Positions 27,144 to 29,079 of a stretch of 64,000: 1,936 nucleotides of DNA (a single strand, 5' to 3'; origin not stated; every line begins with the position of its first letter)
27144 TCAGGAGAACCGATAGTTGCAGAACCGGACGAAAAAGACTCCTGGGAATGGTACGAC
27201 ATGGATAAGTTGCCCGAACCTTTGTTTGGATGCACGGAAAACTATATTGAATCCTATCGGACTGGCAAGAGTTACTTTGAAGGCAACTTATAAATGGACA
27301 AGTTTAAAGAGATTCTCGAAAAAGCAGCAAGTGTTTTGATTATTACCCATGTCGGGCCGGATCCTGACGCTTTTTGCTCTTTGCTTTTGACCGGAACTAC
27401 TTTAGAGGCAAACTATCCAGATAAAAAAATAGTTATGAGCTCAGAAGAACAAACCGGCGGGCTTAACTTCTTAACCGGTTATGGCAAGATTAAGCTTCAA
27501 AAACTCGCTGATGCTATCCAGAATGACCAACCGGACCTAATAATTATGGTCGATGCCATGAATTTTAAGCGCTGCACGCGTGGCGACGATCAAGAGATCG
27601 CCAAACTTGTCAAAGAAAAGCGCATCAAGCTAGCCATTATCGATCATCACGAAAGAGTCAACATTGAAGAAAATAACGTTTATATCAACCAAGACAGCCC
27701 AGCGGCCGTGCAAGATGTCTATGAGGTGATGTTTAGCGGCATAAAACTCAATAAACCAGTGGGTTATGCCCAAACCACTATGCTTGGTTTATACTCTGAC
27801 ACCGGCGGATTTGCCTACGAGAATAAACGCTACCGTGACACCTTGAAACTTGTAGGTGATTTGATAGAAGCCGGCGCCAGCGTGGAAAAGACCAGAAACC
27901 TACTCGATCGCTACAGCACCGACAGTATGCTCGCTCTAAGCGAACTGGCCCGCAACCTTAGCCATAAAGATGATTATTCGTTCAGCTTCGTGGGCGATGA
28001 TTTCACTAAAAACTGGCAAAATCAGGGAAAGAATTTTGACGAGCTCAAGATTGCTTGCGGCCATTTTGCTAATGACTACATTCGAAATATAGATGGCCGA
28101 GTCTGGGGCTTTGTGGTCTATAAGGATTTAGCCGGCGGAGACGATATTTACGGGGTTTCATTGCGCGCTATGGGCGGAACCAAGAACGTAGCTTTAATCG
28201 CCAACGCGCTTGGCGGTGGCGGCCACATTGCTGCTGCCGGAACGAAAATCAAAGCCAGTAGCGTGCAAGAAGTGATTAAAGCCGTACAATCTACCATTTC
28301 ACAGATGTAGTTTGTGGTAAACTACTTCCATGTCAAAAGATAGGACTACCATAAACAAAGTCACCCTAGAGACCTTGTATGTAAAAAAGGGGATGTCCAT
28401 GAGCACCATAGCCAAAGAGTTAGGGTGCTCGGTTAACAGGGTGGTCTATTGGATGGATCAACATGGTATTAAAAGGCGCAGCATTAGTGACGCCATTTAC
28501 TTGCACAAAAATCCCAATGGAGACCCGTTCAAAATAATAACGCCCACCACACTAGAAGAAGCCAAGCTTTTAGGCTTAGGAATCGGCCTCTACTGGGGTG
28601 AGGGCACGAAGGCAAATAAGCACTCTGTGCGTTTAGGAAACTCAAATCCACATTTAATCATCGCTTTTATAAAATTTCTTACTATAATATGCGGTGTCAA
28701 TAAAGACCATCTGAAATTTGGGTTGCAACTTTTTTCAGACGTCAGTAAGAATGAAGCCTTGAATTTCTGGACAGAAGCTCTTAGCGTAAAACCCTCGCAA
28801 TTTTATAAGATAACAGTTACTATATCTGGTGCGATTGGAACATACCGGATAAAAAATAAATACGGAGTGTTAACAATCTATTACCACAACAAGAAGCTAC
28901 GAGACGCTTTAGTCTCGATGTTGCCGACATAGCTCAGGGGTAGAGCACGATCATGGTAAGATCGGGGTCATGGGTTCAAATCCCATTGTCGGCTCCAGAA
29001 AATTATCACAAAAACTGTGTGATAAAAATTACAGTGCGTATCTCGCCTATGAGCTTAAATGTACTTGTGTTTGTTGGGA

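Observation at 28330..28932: HTH + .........-like ORF whose stop codon lies inside tRNA-Thr(GGU)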

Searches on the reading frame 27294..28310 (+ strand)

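Call 4: search_protein_families(library=pfam, proteins=[window:27294-28310:+], max_evalue=1)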
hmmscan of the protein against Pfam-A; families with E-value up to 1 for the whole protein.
window:27294-28310:+ (338 aa): 2 families
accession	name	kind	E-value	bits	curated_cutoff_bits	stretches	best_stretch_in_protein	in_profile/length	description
PF01368.27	DHH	-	2.4e-12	47.7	28.1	1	14-150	2-106/125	DHH family, N-terminal domain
PF02272.25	DHHA1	-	8.3e-09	36.3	25.9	1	254-336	17-101/102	DHHA1 domain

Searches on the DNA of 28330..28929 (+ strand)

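Call 17: search_rna_families(sources=[L010, L016, L038, L042, L056, L057, L025, L005], threshold=gathering, show_alignments=2)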
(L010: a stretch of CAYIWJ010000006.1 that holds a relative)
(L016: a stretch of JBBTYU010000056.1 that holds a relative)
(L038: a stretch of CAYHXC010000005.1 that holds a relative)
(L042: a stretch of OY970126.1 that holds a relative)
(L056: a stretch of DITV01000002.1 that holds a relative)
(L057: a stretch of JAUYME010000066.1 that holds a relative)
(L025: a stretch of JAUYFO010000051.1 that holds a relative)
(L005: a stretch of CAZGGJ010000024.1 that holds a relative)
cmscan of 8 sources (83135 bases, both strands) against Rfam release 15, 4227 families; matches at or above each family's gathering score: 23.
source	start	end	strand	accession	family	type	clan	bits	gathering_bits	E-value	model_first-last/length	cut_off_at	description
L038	4764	4835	+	RF00005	tRNA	Gene; tRNA;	CL00001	77.5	29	3.5e-15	1-71/71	no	tRNA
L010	3916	3987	-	RF00005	tRNA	Gene; tRNA;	CL00001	75.5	29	1.2e-14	1-71/71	no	tRNA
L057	5833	5906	-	RF00005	tRNA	Gene; tRNA;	CL00001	75.1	29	1.6e-14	1-71/71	no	tRNA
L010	743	814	+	RF00005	tRNA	Gene; tRNA;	CL00001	75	29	1.7e-14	1-71/71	no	tRNA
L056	5829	5902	-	RF00005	tRNA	Gene; tRNA;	CL00001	72.3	29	9.3e-14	1-71/71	no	tRNA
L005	2490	2563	-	RF00005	tRNA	Gene; tRNA;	CL00001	69.9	29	4.4e-13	1-71/71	no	tRNA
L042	9991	10062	+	RF00005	tRNA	Gene; tRNA;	CL00001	68.5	29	1.1e-12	1-71/71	no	tRNA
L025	3414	3486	-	RF00005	tRNA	Gene; tRNA;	CL00001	68.4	29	1.1e-12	1-71/71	no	tRNA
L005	3040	3121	+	RF00005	tRNA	Gene; tRNA;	CL00001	67.4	29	2.1e-12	1-71/71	no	tRNA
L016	2056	2127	+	RF00005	tRNA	Gene; tRNA;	CL00001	67.3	29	2.3e-12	1-71/71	no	tRNA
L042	5862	5933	+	RF00005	tRNA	Gene; tRNA;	CL00001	66.5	29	3.7e-12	1-71/71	no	tRNA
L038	9903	9973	+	RF00005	tRNA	Gene; tRNA;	CL00001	64.9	29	1.1e-11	1-71/71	no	tRNA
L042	7104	7174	+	RF00005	tRNA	Gene; tRNA;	CL00001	63.1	29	3.2e-11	1-71/71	no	tRNA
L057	5267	5349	+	RF00005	tRNA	Gene; tRNA;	CL00001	62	29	6.6e-11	1-71/71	no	tRNA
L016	1883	1966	+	RF00005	tRNA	Gene; tRNA;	CL00001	60.2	29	2e-10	1-71/71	no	tRNA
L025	5157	5227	+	RF00005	tRNA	Gene; tRNA;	CL00001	60.2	29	2e-10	1-71/71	no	tRNA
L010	2408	2479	+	RF00005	tRNA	Gene; tRNA;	CL00001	60.1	29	2.1e-10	1-71/71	no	tRNA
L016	3473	3543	-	RF00005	tRNA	Gene; tRNA;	CL00001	59.6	29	3e-10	1-71/71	no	tRNA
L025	3612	3694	+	RF00005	tRNA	Gene; tRNA;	CL00001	57.5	29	1.1e-09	1-71/71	no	tRNA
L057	7236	7308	+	RF00005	tRNA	Gene; tRNA;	CL00001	57.4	29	1.2e-09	1-71/71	no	tRNA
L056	5734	5815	-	RF00005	tRNA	Gene; tRNA;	CL00001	55.8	29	3.3e-09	1-71/71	no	tRNA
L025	5274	5345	+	RF00005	tRNA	Gene; tRNA;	CL00001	51.3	29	5.8e-08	1-71/71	no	tRNA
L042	11711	11784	+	RF00005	tRNA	Gene; tRNA;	CL00001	49.3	29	2.1e-07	1-71/71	no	tRNA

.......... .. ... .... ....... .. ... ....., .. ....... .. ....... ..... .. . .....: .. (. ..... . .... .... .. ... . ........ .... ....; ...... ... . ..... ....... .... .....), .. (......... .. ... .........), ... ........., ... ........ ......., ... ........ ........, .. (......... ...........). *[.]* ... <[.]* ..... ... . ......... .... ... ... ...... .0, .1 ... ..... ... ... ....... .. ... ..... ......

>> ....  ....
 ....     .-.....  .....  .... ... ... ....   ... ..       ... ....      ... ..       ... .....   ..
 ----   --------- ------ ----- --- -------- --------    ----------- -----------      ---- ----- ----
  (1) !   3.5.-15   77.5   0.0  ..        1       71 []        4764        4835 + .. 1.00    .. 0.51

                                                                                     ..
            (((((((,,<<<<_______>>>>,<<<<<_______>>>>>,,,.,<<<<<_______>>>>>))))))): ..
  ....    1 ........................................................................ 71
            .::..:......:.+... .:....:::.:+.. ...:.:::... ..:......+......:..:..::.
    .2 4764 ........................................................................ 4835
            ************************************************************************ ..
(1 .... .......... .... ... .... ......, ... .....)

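Call 20: search_rna_families(source=L010, start=1400, end=2500, threshold=evalue, max_evalue=10, show_alignments=3)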
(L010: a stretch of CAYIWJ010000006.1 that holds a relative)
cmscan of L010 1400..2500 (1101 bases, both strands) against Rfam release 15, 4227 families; matches with E-value up to 10: 5.
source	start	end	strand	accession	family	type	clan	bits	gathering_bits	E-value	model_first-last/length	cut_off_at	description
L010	2408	2479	+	RF00005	tRNA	Gene; tRNA;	CL00001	60.1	29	2.8e-12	1-71/71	no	tRNA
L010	1745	1785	-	RF04354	Plastid-ycf2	Cis-reg;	-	15.9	65.7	4.4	1-75/75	no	Plastid-ycf2 5UTR RNA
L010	1978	2036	-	RF02967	DUF3800-VII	Gene; sRNA;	-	15.7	36.2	8.2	14-75/90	no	DUF3800-VII RNA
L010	1566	1592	-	RF03838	MIR8032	Gene; miRNA;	-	15.4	78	4.2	10-38/48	no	MIR8032 microRNA precursor family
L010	2092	2151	+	RF02108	DLEU2_4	Gene; lncRNA;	-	14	40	7.3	1-58/58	no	Deleted in lymphocytic leukemia 2 conserved region 4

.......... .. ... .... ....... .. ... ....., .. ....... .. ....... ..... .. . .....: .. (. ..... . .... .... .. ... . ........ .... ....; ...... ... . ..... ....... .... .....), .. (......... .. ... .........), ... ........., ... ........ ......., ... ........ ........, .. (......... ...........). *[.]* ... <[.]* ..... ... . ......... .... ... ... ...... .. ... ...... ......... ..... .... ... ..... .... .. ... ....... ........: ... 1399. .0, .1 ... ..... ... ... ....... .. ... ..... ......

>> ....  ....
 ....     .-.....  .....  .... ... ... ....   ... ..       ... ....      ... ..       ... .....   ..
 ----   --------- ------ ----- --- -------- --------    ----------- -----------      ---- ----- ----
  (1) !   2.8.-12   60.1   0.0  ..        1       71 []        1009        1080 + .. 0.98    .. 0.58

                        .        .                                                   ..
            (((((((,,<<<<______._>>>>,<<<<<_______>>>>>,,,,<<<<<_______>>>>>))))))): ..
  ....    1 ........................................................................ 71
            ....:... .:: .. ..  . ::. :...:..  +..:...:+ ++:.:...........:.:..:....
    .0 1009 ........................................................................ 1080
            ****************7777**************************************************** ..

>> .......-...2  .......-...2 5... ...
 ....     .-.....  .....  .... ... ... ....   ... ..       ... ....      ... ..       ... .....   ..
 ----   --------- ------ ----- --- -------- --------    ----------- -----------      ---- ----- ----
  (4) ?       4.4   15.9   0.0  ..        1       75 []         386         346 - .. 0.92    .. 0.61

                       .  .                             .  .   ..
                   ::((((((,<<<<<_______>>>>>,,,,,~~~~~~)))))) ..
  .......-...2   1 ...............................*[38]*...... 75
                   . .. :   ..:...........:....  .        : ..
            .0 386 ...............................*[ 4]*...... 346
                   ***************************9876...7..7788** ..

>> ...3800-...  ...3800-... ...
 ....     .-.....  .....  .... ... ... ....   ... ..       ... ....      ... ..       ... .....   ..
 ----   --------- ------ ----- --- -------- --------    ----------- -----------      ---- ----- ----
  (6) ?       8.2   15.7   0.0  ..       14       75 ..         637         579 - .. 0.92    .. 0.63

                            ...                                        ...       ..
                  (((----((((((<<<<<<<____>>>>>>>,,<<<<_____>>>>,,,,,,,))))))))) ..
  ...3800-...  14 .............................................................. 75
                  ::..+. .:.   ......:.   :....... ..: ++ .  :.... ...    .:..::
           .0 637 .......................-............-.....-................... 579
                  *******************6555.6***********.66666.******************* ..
